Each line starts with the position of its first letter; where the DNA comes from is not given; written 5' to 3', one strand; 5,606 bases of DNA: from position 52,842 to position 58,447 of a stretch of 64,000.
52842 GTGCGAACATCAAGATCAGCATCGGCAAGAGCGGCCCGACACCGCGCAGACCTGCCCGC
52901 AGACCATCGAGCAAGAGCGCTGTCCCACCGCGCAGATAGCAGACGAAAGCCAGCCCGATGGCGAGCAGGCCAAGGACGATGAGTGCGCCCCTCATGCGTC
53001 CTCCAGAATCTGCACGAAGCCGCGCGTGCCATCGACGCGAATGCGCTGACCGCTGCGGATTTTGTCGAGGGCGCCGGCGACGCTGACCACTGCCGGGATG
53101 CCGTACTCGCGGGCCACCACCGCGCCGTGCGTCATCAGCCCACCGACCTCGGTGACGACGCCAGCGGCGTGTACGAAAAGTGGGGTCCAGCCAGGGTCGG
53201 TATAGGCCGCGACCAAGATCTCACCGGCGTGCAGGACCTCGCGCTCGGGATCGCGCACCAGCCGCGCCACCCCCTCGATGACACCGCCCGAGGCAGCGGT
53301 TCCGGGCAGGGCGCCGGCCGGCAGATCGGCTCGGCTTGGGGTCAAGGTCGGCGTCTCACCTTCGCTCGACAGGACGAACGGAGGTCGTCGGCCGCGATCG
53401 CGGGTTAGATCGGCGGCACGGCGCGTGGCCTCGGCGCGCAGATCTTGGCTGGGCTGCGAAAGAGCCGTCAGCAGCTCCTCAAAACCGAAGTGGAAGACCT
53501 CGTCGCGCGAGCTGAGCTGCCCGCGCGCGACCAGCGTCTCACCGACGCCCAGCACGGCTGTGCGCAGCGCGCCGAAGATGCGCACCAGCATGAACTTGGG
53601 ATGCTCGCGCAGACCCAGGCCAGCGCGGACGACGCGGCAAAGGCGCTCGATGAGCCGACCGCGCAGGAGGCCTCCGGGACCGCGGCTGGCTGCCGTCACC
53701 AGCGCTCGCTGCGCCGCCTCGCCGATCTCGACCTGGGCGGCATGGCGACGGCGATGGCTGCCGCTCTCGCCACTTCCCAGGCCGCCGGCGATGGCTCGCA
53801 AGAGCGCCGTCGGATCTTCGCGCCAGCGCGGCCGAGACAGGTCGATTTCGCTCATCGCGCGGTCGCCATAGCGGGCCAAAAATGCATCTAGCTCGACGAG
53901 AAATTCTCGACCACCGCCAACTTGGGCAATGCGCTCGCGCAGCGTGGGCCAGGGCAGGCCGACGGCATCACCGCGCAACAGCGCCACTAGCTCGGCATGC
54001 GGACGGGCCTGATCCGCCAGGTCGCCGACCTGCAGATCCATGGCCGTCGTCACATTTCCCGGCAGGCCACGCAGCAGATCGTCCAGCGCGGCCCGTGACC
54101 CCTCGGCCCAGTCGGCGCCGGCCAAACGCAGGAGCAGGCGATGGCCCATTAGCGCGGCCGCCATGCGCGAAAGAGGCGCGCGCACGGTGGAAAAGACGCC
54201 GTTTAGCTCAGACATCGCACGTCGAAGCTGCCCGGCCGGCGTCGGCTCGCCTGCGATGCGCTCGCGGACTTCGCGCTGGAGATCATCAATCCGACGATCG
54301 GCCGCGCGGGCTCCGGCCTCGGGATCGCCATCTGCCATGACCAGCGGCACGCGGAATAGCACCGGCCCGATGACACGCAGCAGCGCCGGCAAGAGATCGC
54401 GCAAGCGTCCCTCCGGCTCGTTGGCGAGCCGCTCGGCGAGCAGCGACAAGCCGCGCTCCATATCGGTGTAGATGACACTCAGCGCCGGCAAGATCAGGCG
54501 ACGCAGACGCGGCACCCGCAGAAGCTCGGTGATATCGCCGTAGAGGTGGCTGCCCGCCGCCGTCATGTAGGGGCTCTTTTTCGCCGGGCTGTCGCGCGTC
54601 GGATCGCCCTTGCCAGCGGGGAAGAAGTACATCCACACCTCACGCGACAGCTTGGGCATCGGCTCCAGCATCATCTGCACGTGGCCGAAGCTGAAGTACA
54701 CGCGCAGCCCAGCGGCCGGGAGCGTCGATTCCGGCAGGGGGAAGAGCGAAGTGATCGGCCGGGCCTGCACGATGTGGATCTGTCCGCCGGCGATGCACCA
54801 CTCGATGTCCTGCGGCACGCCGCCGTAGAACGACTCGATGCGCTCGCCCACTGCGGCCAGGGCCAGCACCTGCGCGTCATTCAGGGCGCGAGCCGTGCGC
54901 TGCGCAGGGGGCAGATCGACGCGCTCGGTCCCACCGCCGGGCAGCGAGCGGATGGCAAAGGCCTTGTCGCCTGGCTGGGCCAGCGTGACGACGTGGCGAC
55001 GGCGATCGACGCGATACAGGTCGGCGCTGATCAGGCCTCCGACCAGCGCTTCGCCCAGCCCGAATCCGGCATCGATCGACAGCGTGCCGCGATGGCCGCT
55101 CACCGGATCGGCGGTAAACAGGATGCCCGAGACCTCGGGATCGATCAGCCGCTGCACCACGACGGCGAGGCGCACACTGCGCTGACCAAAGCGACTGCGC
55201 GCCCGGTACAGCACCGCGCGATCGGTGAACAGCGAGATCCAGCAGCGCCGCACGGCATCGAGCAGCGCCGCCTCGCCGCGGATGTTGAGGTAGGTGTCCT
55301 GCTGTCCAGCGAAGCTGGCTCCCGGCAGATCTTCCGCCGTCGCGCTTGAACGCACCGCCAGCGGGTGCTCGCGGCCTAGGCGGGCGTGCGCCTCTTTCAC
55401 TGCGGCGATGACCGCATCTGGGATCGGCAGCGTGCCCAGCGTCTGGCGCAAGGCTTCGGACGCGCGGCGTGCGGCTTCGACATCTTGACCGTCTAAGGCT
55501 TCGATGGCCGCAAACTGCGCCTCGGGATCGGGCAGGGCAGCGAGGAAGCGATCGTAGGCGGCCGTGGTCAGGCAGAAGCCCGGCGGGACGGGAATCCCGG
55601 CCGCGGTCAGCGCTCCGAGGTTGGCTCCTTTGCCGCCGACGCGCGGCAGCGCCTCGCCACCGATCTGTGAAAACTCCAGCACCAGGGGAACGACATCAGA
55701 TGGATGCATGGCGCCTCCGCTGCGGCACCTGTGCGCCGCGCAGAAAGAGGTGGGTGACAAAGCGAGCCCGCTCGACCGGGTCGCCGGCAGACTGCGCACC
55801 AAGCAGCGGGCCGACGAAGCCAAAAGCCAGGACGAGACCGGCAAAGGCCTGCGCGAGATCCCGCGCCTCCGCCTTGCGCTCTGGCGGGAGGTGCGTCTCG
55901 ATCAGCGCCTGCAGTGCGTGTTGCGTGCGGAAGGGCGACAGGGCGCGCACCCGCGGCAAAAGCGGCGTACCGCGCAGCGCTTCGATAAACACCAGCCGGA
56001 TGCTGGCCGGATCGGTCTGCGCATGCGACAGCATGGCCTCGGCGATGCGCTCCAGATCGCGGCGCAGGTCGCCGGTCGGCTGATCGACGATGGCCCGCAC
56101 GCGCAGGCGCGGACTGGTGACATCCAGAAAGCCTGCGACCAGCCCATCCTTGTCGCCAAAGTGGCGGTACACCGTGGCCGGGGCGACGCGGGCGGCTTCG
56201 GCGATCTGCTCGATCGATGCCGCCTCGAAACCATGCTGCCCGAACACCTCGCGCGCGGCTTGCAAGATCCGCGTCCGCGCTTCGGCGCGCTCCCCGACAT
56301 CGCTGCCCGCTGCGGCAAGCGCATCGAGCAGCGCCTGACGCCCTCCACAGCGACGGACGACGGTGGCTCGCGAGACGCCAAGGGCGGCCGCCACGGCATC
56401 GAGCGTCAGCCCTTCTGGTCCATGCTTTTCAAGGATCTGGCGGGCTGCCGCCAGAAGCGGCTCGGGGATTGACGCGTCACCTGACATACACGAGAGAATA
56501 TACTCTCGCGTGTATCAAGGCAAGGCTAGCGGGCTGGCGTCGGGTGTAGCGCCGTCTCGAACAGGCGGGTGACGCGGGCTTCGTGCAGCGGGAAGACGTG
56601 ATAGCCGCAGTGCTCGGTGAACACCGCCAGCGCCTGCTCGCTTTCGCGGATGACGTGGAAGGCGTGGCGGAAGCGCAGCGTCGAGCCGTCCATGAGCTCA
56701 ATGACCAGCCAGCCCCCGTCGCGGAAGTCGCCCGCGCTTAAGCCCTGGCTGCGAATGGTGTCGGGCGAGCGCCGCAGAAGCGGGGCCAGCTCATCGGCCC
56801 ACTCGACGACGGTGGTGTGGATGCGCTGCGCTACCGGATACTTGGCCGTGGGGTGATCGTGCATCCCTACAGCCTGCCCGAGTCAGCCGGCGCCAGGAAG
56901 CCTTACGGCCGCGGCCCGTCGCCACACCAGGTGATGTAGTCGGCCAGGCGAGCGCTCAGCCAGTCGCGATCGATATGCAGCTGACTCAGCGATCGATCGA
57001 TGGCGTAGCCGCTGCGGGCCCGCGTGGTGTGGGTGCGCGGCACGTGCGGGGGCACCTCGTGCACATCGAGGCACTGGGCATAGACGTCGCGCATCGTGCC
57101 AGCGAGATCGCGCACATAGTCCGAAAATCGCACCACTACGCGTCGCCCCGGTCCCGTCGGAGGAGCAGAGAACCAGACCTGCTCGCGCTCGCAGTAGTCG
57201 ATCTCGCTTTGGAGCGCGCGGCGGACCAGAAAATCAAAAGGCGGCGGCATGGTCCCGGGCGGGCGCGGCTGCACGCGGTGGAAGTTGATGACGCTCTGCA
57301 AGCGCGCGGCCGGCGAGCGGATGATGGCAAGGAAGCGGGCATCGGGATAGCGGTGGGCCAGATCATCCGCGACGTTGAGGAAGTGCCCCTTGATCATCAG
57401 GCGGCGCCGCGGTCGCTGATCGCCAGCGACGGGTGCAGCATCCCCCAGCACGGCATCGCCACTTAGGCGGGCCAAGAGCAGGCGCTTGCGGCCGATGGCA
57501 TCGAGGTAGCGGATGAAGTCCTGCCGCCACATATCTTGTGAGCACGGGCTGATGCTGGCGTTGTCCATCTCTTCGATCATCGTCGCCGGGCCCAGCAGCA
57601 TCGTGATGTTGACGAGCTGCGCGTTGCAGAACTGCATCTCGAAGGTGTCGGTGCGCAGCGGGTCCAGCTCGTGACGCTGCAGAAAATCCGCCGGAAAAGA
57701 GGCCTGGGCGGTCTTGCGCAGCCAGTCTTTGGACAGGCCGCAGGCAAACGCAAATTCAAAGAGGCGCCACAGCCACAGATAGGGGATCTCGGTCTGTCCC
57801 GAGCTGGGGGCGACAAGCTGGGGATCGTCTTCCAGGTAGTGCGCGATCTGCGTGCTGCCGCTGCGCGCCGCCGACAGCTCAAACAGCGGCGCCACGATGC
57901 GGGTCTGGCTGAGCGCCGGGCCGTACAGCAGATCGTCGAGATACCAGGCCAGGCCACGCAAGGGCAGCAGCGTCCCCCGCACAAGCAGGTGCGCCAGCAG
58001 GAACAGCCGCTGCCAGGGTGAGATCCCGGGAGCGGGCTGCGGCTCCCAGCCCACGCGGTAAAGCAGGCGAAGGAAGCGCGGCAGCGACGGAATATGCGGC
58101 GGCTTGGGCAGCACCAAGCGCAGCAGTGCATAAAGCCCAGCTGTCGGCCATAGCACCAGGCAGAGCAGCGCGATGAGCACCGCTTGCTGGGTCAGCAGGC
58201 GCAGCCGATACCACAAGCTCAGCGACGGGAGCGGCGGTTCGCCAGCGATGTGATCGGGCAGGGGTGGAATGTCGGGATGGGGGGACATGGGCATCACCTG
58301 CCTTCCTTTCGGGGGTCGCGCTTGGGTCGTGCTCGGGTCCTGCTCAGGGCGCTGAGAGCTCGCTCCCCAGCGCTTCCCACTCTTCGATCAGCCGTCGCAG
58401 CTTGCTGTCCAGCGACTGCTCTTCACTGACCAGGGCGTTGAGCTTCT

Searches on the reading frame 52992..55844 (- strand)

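Call 76: search_protein_families(library=pfam, proteins=[window:52992-55844:-], max_evalue=0.00001)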
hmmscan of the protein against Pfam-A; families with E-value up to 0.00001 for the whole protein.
window:52992-55844:- (950 aa): 2 families
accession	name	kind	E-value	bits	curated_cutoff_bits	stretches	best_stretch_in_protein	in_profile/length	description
PF01326.24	PPDK_N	-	1.6e-87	294.3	27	1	67-366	2-311/328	Pyruvate phosphate dikinase, AMP/ATP-binding domain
PF00391.29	PEP-utilizers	-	5.7e-24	84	23.1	1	873-942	3-72/72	PEP-utilising enzyme, mobile domain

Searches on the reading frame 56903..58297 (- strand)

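Call 76: search_protein_families(library=pfam, proteins=[window:56903-58297:-], max_evalue=0.00001)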
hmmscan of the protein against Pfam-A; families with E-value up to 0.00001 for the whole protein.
window:56903-58297:- (464 aa): 1 family
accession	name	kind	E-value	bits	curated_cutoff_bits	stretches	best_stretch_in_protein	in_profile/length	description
PF13469.12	Sulfotransfer_3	-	7e-10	40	27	1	137-409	1-210/216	Sulfotransferase family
